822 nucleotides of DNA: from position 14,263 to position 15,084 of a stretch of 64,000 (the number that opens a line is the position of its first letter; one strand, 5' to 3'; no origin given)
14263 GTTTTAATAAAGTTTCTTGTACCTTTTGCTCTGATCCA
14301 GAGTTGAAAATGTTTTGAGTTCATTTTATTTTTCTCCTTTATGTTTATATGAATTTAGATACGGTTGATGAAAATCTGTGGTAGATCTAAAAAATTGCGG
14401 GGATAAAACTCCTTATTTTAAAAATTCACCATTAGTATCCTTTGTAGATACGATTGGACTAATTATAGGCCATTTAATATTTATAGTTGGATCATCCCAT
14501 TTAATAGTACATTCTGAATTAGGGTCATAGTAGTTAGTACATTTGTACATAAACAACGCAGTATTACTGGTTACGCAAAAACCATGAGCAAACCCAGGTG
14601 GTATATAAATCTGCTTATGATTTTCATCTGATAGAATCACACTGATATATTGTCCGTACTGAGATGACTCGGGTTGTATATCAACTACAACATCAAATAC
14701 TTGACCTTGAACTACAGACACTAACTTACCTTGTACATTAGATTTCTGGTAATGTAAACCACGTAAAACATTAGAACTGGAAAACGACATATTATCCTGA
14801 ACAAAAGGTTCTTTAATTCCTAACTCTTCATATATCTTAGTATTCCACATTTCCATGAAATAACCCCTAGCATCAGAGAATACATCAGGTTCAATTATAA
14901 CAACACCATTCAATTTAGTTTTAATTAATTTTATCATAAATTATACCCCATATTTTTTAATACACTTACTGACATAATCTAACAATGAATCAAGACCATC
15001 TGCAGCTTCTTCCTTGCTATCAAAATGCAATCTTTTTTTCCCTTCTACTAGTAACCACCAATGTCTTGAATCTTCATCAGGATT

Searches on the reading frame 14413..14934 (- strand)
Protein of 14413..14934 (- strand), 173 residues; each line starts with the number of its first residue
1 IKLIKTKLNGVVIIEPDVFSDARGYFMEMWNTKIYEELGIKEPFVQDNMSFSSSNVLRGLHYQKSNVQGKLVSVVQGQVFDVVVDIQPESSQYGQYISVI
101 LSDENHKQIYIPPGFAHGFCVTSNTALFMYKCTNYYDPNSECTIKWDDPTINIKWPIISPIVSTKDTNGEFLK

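Call 81: search_protein_families(library=pfam, proteins=[window:14413-14934:-], max_evalue=0.01)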
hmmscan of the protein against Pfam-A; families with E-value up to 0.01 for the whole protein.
window:14413-14934:- (173 aa): 2 families
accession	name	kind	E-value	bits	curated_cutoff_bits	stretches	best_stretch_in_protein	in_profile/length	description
PF00908.23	dTDP_sugar_isom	-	1.3e-69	233.7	27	1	5-172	1-166/168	dTDP-4-dehydrorhamnose 3,5-epimerase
PF14667.12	Polysacc_synt_C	-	2.6e-05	24.7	28.7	1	20-141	2-108/111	Polysaccharide biosynthesis C-terminal domain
